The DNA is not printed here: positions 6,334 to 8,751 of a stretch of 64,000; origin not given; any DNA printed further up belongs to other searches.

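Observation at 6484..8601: Nine-heme cytochrome c carrying a type IX secretion C-terminal sorting domain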

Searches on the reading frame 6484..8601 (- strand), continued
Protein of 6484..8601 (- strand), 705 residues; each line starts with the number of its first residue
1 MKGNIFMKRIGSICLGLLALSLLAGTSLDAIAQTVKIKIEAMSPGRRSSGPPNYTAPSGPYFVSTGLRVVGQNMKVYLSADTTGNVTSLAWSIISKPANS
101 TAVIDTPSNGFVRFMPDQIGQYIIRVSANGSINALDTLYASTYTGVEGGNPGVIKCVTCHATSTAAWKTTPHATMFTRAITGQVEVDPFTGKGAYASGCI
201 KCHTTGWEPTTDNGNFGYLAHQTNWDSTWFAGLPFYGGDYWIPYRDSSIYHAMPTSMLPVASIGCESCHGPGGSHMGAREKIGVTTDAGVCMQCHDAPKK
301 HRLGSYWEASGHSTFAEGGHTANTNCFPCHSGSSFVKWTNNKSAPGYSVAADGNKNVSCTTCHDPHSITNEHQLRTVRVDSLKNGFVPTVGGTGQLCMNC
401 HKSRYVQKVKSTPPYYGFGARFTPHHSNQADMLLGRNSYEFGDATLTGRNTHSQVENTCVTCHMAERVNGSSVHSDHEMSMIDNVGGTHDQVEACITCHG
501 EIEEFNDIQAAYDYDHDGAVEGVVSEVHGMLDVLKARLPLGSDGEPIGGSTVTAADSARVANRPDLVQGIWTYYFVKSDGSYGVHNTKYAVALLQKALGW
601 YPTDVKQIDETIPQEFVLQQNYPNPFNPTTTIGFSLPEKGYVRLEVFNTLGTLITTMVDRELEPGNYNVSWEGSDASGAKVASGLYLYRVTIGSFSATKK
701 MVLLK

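Call 10: find_homologous_proteins(query=window:6484-8601:-, max_evalue=0.00001)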
Query window:6484-8601:- (705 aa): 1330 proteins with E <= 0.00001 among 8000 candidates; the best 120 are listed.
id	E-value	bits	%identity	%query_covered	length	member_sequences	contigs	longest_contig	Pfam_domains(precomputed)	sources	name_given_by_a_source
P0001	0.0e+0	1664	100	100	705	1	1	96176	PF09699.16,PF14537.12,PF13435.12,PF18962.8,PF13860.13,PF02335.21,PF14522.12,PF22113.2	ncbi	-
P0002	0.0e+0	1419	84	99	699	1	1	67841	PF09699.16,PF14537.12,PF13435.12,PF18962.8,PF13860.13,PF02335.21,PF14522.12,PF22113.2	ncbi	ncbi:MAG: cytochrome c3 family protein [Bacteroidota bacterium]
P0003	0.0e+0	1295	76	99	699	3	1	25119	PF09699.16,PF14537.12,PF13435.12,PF18962.8,PF13860.13,PF02335.21,PF14522.12,PF22113.2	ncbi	-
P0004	0.0e+0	1236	73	99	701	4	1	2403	PF09699.16,PF14537.12,PF13435.12,PF18962.8,PF13860.13,PF02085.22,PF02335.21,PF14522.12,PF22113.2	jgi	jgi:predicted CXXCH cytochrome family protein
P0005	0.0e+0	1199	71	99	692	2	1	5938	PF09699.16,PF14537.12,PF13435.12,PF18962.8,PF13860.13,PF14522.12,PF22113.2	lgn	-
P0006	0.0e+0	1185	70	97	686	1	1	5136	PF09699.16,PF14537.12,PF13435.12,PF18962.8,PF13860.13,PF02335.21,PF14522.12,PF22113.2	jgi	jgi:predicted CXXCH cytochrome family protein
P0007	0.0e+0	1144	69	99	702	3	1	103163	PF09699.16,PF14537.12,PF18962.8,PF13860.13,PF14522.12,PF22113.2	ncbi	-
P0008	0.0e+0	1142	69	99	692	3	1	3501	PF09699.16,PF14537.12,PF18962.8,PF13860.13,PF02335.21,PF14522.12,PF22113.2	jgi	jgi:FlgD Ig-like domain/Doubled CXXCH motif (Paired_CXXCH_1)/Cytochrome c554 and c-prime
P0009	0.0e+0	1141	68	99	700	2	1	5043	PF09699.16,PF14537.12,PF13435.12,PF18962.8,PF13860.13,PF02335.21,PF14522.12,PF22113.2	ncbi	-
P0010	0.0e+0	1096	67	96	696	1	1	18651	PF09699.16,PF14537.12,PF18962.8,PF13860.13,PF02335.21,PF14522.12,PF22113.2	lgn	-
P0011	0.0e+0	1095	65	99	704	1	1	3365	PF09699.16,PF14537.12,PF13435.12,PF18962.8,PF13860.13,PF02335.21,PF14522.12,PF22113.2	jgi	jgi:predicted CXXCH cytochrome family protein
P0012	0.0e+0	1088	64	99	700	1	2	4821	PF14537.12,PF13435.12,PF18962.8,PF13860.13,PF14522.12,PF22113.2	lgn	-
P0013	0.0e+0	1081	65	99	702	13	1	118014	PF09699.16,PF14537.12,PF13435.12,PF18962.8,PF13860.13,PF14522.12,PF22113.2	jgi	-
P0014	0.0e+0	1066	66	99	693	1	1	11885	PF09699.16,PF14537.12,PF13435.12,PF18962.8,PF13860.13,PF02335.21,PF14522.12,PF22113.2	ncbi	-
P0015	5.0e-297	1005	64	94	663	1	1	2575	PF09699.16,PF14537.12,PF13435.12,PF18962.8,PF13860.13,PF02335.21,PF14522.12,PF22113.2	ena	-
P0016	1.4e-271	921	58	98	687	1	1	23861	PF09699.16,PF14537.12,PF13435.12,PF18962.8,PF13860.13,PF02335.21,PF14522.12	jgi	jgi:hypothetical protein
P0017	4.9e-268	910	57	99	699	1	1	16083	PF09699.16,PF14537.12,PF13435.12,PF13585.13,PF18962.8,PF13860.13,PF02335.21,PF14522.12,PF22113.2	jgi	jgi:hypothetical protein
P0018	1.7e-265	901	57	99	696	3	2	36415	PF09699.16,PF14537.12,PF13435.12,PF18962.8,PF13860.13,PF02335.21,PF14522.12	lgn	-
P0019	2.2e-265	901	56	99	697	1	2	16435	PF09699.16,PF14537.12,PF13435.12,PF18962.8,PF13860.13,PF14522.12,PF22113.2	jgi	jgi:hypothetical protein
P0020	1.9e-262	891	56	99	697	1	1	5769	PF09699.16,PF14537.12,PF13435.12,PF18962.8,PF13860.13,PF14522.12,PF22113.2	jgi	jgi:hypothetical protein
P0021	2.1e-260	884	70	74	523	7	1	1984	PF09699.16,PF14537.12,PF18962.8,PF13860.13,PF14522.12,PF22113.2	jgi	jgi:hypothetical protein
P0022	2.7e-259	881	56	99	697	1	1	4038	PF09699.16,PF14537.12,PF13435.12,PF18962.8,PF13860.13,PF02335.21,PF14522.12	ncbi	-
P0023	5.9e-258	876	56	99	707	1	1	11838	PF09699.16,PF14537.12,PF13435.12,PF18962.8,PF13860.13,PF02335.21,PF14522.12,PF22113.2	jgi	jgi:predicted CXXCH cytochrome family protein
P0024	4.4e-256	870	57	99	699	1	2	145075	PF09699.16,PF14537.12,PF13435.12,PF18962.8,PF13860.13,PF02335.21,PF14522.12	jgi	jgi:hypothetical protein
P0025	2.3e-252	858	55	99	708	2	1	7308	PF09699.16,PF14537.12,PF13435.12,PF18962.8,PF13860.13,PF02335.21,PF14522.12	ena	-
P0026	4.5e-250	850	54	99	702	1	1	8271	PF09699.16,PF14537.12,PF18962.8,PF13860.13,PF02335.21,PF14522.12,PF22113.2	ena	-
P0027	1.7e-248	845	55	99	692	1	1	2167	PF09699.16,PF14537.12,PF18962.8,PF13860.13,PF02335.21,PF14522.12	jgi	jgi:predicted CXXCH cytochrome family protein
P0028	2.1e-239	815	53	99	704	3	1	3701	PF09699.16,PF14537.12,PF18962.8,PF13860.13,PF02335.21,PF14522.12,PF22113.2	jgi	jgi:hypothetical protein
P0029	8.6e-237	806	52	99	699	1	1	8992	PF09699.16,PF14537.12,PF13435.12,PF18962.8,PF13860.13,PF02335.21,PF14522.12,PF22113.2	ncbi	-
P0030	1.7e-235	802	51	99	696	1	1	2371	PF09699.16,PF14537.12,PF13435.12,PF18962.8,PF13860.13,PF14522.12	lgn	-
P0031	3.8e-235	801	53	99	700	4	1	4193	PF09699.16,PF14537.12,PF13435.12,PF18962.8,PF13860.13,PF02335.21,PF14522.12,PF22113.2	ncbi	-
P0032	9.0e-233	793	52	99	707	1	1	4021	PF14537.12,PF13435.12,PF18962.8,PF02335.21,PF14522.12,PF22113.2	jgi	jgi:Secretion system C-terminal sorting domain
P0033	1.9e-227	776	51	97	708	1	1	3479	PF09699.16,PF22352.3,PF13435.12,PF18962.8,PF13860.13,PF02335.21,PF14522.12,PF22113.2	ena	-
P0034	9.7e-226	770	52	99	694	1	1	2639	PF09699.16,PF14537.12,PF13435.12,PF18962.8,PF13860.13,PF02335.21,PF14522.12,PF22113.2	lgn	-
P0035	2.9e-225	768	51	96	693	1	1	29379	PF09699.16,PF14537.12,PF13435.12,PF18962.8,PF13860.13,PF02085.22,PF14522.12,PF22113.2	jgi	jgi:predicted CXXCH cytochrome family protein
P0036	5.4e-224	764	51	99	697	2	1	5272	PF09699.16,PF14537.12,PF13435.12,PF18962.8,PF13860.13,PF14522.12,PF22113.2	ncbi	ncbi:MAG TPA: T9SS type A sorting domain-containing protein [Bacteroidota bacterium]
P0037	2.5e-222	759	51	99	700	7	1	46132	PF09699.16,PF14537.12,PF13435.12,PF18962.8,PF13860.13,PF14522.12,PF22113.2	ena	-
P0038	4.2e-220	751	50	96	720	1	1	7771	PF09699.16,PF14537.12,PF18962.8,PF13860.13,PF14522.12,PF22113.2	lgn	-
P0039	3.2e-219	748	50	99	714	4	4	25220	PF09699.16,PF14537.12,PF18962.8,PF13860.13,PF14522.12,PF22113.2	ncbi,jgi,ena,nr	ncbi:MAG TPA: hypothetical protein DCP63_13580 [Bacteroidetes bacterium]|nr:hypothetical protein [Ba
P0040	1.6e-218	746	50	99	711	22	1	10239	PF09699.16,PF14537.12,PF13435.12,PF18962.8,PF13860.13,PF14522.12,PF22113.2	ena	-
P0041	5.4e-217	741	50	99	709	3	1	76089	PF09699.16,PF14537.12,PF13435.12,PF13585.13,PF18962.8,PF13860.13,PF02335.21,PF14522.12,PF22113.2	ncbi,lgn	-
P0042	6.7e-216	737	50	99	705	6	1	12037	PF09699.16,PF14537.12,PF18962.8,PF13860.13,PF02085.22,PF14522.12,PF22113.2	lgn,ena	-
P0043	1.0e-214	733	50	99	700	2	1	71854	PF09699.16,PF14537.12,PF13435.12,PF13585.13,PF13860.13,PF02335.21,PF14522.12,PF22113.2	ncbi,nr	ncbi:MAG TPA: multiheme c-type cytochrome [Bacteroidota bacterium]|nr:multiheme c-type cytochrome [B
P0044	1.5e-214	733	50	98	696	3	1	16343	PF09699.16,PF14537.12,PF13435.12,PF13585.13,PF18962.8,PF13860.13,PF14522.12,PF22113.2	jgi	jgi:predicted CXXCH cytochrome family protein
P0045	9.2e-214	730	49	99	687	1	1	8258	PF09699.16,PF14537.12,PF13435.12,PF13585.13,PF18962.8,PF13860.13,PF02335.21,PF14522.12,PF22113.2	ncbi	-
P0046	2.4e-212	726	49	100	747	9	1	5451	PF13435.12,PF13585.13,PF18962.8,PF13860.13,PF14522.12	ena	-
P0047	5.1e-212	724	49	99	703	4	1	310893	PF09699.16,PF14537.12,PF13435.12,PF18962.8,PF13860.13,PF02335.21,PF14522.12,PF22113.2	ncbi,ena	-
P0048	1.7e-211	723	50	99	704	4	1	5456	PF09699.16,PF13585.13,PF13860.13,PF14522.12,PF22113.2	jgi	-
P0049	2.8e-211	722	50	100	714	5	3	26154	PF09699.16,PF14537.12,PF13435.12,PF18962.8,PF13860.13,PF14522.12,PF22113.2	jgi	jgi:hypothetical protein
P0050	1.4e-210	720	50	99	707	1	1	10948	PF09699.16,PF13435.12,PF13585.13,PF18962.8,PF13860.13,PF02335.21,PF14522.12,PF22113.2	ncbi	ncbi:MAG: ammonia-forming cytochrome c nitrite reductase subunit c552 [Bacillota bacterium]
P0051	3.0e-210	719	48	99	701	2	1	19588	PF09699.16,PF14537.12,PF13435.12,PF13585.13,PF13860.13,PF02335.21,PF14522.12,PF22113.2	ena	-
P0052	2.1e-209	716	49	99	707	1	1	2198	PF09699.16,PF14537.12,PF13435.12,PF13585.13,PF13860.13,PF02335.21,PF14522.12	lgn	-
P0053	5.4e-209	714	48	99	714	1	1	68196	PF09699.16,PF14537.12,PF13435.12,PF13860.13,PF02335.21,PF14522.12,PF22113.2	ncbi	ncbi:MAG: ammonia-forming cytochrome c nitrite reductase subunit c552 [Ignavibacteriales bacterium]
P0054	3.6e-208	712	48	99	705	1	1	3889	PF09699.16,PF14537.12,PF13435.12,PF13585.13,PF18962.8,PF13860.13,PF02335.21,PF14522.12,PF22113.2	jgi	jgi:formate-dependent nitrite reductase cytochrome c552 subunit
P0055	1.1e-207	710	47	99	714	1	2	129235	PF09699.16,PF14537.12,PF18962.8,PF13860.13,PF14522.12,PF22113.2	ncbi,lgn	-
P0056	5.9e-207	708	49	99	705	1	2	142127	PF09699.16,PF14537.12,PF13435.12,PF18962.8,PF13860.13,PF02335.21,PF14522.12,PF22113.2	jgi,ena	-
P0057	1.0e-206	707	49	99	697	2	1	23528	PF09699.16,PF14537.12,PF13435.12,PF18962.8,PF02085.22,PF02335.21,PF14522.12,PF22113.2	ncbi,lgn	-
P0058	3.7e-206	705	47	99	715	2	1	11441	PF09699.16,PF14537.12,PF18962.8,PF13860.13,PF02335.21,PF14522.12,PF22113.2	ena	-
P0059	7.2e-206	704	49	94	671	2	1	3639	PF09699.16,PF13435.12,PF13585.13,PF13860.13,PF14522.12,PF22113.2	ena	-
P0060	1.6e-205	703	48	99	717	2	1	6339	PF14537.12,PF18962.8,PF13860.13,PF14522.12,PF22113.2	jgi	jgi:hypothetical protein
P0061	6.1e-205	701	48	99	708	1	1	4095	PF09699.16,PF14537.12,PF13435.12,PF18962.8,PF13860.13,PF02335.21,PF14522.12,PF22113.2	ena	-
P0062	7.0e-205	701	47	99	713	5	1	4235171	PF14537.12,PF13435.12,PF18962.8,PF13860.13,PF02335.21,PF14522.12,PF22113.2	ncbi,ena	-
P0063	1.8e-204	700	48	99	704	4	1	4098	PF09699.16,PF14537.12,PF13435.12,PF13860.13,PF14522.12,PF22113.2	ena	-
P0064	2.1e-204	699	48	99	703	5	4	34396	PF09699.16,PF14537.12,PF13435.12,PF13585.13,PF18962.8,PF13860.13,PF02335.21,PF14522.12,PF22113.2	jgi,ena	-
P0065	2.4e-204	699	47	99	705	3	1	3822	PF09699.16,PF13585.13,PF13860.13,PF02335.21,PF14522.12,PF22113.2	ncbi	-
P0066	4.0e-204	698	49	99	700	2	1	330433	PF09699.16,PF14537.12,PF13435.12,PF18962.8,PF13860.13,PF14522.12,PF22113.2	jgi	jgi:hypothetical protein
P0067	6.6e-204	698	47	99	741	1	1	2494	PF09699.16,PF14537.12,PF18962.8,PF13860.13,PF02335.21,PF14522.12,PF22113.2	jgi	jgi:hypothetical protein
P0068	8.7e-204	697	48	99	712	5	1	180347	PF09699.16,PF13585.13,PF18962.8,PF13860.13,PF02085.22,PF02335.21,PF14522.12,PF22113.2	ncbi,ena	-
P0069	1.0e-203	697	48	99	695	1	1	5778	PF09699.16,PF22352.3,PF13435.12,PF18962.8,PF13860.13,PF14522.12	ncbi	-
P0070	1.9e-203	696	48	99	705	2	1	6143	PF09699.16,PF13435.12,PF18962.8,PF13860.13,PF14522.12,PF22113.2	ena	-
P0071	4.1e-203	695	47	99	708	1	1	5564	PF09699.16,PF14537.12,PF13435.12,PF18962.8,PF13860.13,PF14522.12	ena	-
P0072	5.5e-203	695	48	99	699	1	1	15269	PF09699.16,PF14537.12,PF13435.12,PF18962.8,PF13860.13,PF14522.12,PF22113.2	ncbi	-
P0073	9.1e-203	694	48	99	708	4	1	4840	PF09699.16,PF14537.12,PF13585.13,PF18962.8,PF13860.13,PF02335.21,PF14522.12,PF22113.2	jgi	-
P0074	1.3e-202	693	48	99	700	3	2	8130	PF09699.16,PF13435.12,PF18962.8,PF13860.13,PF02335.21,PF14522.12,PF22113.2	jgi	jgi:hypothetical protein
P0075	1.5e-202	693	47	99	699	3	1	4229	PF09699.16,PF14537.12,PF13435.12,PF13860.13,PF02335.21,PF14522.12,PF22113.2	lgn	-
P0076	1.1e-201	690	46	99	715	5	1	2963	PF09699.16,PF18962.8,PF13860.13,PF02335.21,PF14522.12,PF22113.2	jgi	jgi:hypothetical protein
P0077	5.7e-200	685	47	98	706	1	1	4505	PF09699.16,PF14537.12,PF13860.13,PF02085.22,PF14522.12,PF22113.2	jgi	jgi:predicted CXXCH cytochrome family protein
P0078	5.7e-200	685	48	98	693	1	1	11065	PF09699.16,PF14537.12,PF13435.12,PF18962.8,PF14522.12,PF22113.2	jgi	jgi:predicted CXXCH cytochrome family protein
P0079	7.4e-200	684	48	99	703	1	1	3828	PF09699.16,PF14537.12,PF18962.8,PF13860.13,PF14522.12,PF22113.2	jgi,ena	-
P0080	1.0e-199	684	48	96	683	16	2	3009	PF09699.16,PF14537.12,PF13435.12,PF18962.8,PF13860.13,PF02335.21,PF14522.12,PF22113.2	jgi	jgi:formate-dependent nitrite reductase cytochrome c552 subunit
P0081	2.3e-199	683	48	100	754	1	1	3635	PF09699.16,PF14537.12,PF18962.8,PF13860.13,PF02335.21,PF14522.12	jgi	jgi:hypothetical protein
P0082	2.4e-199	683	48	99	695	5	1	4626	PF09699.16,PF14537.12,PF13435.12,PF18962.8,PF13860.13,PF14522.12,PF22113.2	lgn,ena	-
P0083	2.5e-199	683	47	99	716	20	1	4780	PF09699.16,PF13435.12,PF13585.13,PF18962.8,PF13860.13,PF02335.21,PF14522.12,PF22113.2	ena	-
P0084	2.6e-199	682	48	97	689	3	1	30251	PF09699.16,PF14537.12,PF13435.12,PF18962.8,PF13860.13,PF02335.21,PF14522.12,PF22113.2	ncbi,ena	-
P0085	6.8e-199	681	49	96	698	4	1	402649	PF09699.16,PF14537.12,PF13435.12,PF18962.8,PF13860.13,PF02335.21,PF14522.12,PF22113.2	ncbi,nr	ncbi:MAG: ammonia-forming cytochrome c nitrite reductase subunit c552 [Ignavibacteria bacterium]|nr:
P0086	9.8e-199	681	48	96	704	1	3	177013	PF09699.16,PF14537.12,PF13435.12,PF18962.8,PF13860.13,PF02335.21,PF14522.12,PF22113.2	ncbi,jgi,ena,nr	ncbi:MAG TPA: FlgD immunoglobulin-like domain containing protein [Bacteroidota bacterium]|nr:FlgD im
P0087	1.4e-198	680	47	98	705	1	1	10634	PF09699.16,PF14537.12,PF22352.3,PF13435.12,PF13860.13,PF02335.21,PF14522.12,PF22113.2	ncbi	-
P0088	2.8e-198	679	46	99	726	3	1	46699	PF09699.16,PF14537.12,PF18962.8,PF13860.13,PF14522.12,PF22113.2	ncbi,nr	ncbi:MAG: T9SS type A sorting domain-containing protein [Ignavibacteria bacterium]|nr:T9SS type A so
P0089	3.1e-198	679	47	98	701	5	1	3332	PF09699.16,PF14537.12,PF22352.3,PF13435.12,PF18962.8,PF14522.12,PF22113.2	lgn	-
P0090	3.2e-198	679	47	99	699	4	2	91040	PF09699.16,PF14537.12,PF13435.12,PF13585.13,PF13860.13,PF14522.12,PF22113.2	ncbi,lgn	ncbi:MAG: FlgD immunoglobulin-like domain containing protein [Bacteroidota bacterium]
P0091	1.2e-197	677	47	99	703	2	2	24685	PF09699.16,PF13435.12,PF18962.8,PF13860.13,PF02335.21,PF14522.12,PF22113.2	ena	-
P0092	1.2e-197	677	47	99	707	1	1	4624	PF09699.16,PF14537.12,PF13435.12,PF18962.8,PF13860.13,PF02335.21,PF14522.12,PF22113.2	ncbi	-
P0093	3.4e-197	675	46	99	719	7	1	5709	PF09699.16,PF18962.8,PF13860.13,PF02335.21,PF14522.12,PF22113.2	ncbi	-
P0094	1.2e-196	674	46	99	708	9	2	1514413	PF14537.12,PF13585.13,PF18962.8,PF13860.13,PF02335.21,PF14522.12,PF22113.2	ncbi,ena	-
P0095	1.3e-196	674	47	99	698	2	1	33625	PF09699.16,PF14537.12,PF13435.12,PF18962.8,PF13860.13,PF14522.12,PF22113.2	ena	-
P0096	1.4e-196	673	46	99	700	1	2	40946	PF09699.16,PF14537.12,PF13435.12,PF13860.13,PF02335.21,PF14522.12,PF22113.2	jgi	jgi:predicted CXXCH cytochrome family protein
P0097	1.5e-196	673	46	96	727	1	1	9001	PF09699.16,PF14537.12,PF18962.8,PF13860.13,PF14522.12,PF22113.2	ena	-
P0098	3.0e-196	672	47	96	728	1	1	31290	PF09699.16,PF14537.12,PF13435.12,PF18962.8,PF13860.13,PF14522.12,PF22113.2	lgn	-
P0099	4.3e-196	672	45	99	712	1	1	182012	PF09699.16,PF14537.12,PF18962.8,PF13860.13,PF02335.21,PF14522.12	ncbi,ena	-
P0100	4.6e-196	672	46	99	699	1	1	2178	PF09699.16,PF14537.12,PF13435.12,PF13860.13,PF02335.21,PF14522.12,PF22113.2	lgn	-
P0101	4.8e-196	672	48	99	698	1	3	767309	PF09699.16,PF14537.12,PF13435.12,PF18962.8,PF13860.13,PF02335.21,PF14522.12,PF22113.2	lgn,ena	-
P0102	1.4e-195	670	45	96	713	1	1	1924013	PF09699.16,PF14537.12,PF18962.8,PF13860.13,PF02335.21,PF14522.12,PF22113.2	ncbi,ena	-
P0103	3.4e-195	669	47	98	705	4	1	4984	PF09699.16,PF14537.12,PF13435.12,PF13860.13,PF02335.21,PF14522.12,PF22113.2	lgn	-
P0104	4.4e-195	668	47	99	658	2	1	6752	PF09699.16,PF14537.12,PF18962.8,PF13860.13,PF14522.12,PF22113.2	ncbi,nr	ncbi:MAG: T9SS type A sorting domain-containing protein [Ignavibacteriales bacterium]|nr:T9SS type A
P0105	6.0e-195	668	47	99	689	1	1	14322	PF09699.16,PF14537.12,PF13435.12,PF18962.8,PF13860.13,PF14522.12,PF22113.2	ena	-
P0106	6.2e-195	668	48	98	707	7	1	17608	PF09699.16,PF14537.12,PF13435.12,PF18962.8,PF02335.21,PF14522.12,PF22113.2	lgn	-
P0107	1.0e-194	667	46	99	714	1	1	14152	PF09699.16,PF18962.8,PF13860.13,PF02335.21,PF14522.12,PF22113.2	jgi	jgi:hypothetical protein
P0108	1.2e-194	667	45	96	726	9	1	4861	PF14537.12,PF18962.8,PF13860.13,PF02335.21,PF14522.12,PF22113.2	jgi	jgi:hypothetical protein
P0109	2.3e-194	666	46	99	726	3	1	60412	PF09699.16,PF14537.12,PF18962.8,PF13860.13,PF14522.12,PF22113.2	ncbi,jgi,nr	ncbi:T9SS C-terminal target domain-containing protein [bacterium]|nr:MAG: T9SS C-terminal target dom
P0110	7.6e-194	664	45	99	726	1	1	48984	PF09699.16,PF14537.12,PF18962.8,PF13860.13,PF14522.12,PF22113.2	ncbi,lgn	-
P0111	1.5e-193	663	45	100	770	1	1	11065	PF09699.16,PF14537.12,PF18962.8,PF13860.13,PF02335.21,PF14522.12,PF22113.2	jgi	jgi:hypothetical protein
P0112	2.8e-193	663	45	99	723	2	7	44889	PF09699.16,PF14537.12,PF18962.8,PF13860.13,PF02335.21,PF14522.12,PF22113.2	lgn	-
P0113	3.7e-193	662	47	100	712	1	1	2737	PF09699.16,PF14537.12,PF13435.12,PF18962.8,PF02335.21,PF14522.12,PF22113.2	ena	-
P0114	7.8e-193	661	46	99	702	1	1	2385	PF09699.16,PF14537.12,PF18962.8,PF13860.13,PF02335.21,PF14522.12,PF22113.2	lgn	-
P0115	1.2e-192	660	46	99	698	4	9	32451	PF09699.16,PF14537.12,PF18962.8,PF13860.13,PF02335.21,PF14522.12,PF22113.2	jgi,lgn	jgi:predicted CXXCH cytochrome family protein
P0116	1.3e-192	660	47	99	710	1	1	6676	PF09699.16,PF14537.12,PF13435.12,PF18962.8,PF13860.13,PF14522.12,PF22113.2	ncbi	-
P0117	1.4e-192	660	44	99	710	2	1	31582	PF09699.16,PF14537.12,PF13435.12,PF18962.8,PF13860.13,PF02335.21,PF14522.12,PF22113.2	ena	-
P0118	1.9e-192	660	46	95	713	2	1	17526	PF09699.16,PF14537.12,PF18962.8,PF13860.13,PF02335.21,PF14522.12,PF22113.2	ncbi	-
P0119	1.2e-191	657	45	98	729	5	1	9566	PF09699.16,PF14537.12,PF18962.8,PF13860.13,PF14522.12,PF22113.2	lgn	-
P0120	1.4e-191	657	44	99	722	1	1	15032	PF09699.16,PF14537.12,PF18962.8,PF13860.13,PF14522.12,PF22113.2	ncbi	-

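Call 11: find_encoding_contigs(protein=window:6484-8601:-, flank=10000, max_places=4)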
Protein window:6484-8601:- (705 aa): no gene with exactly this product is on record in the collection.
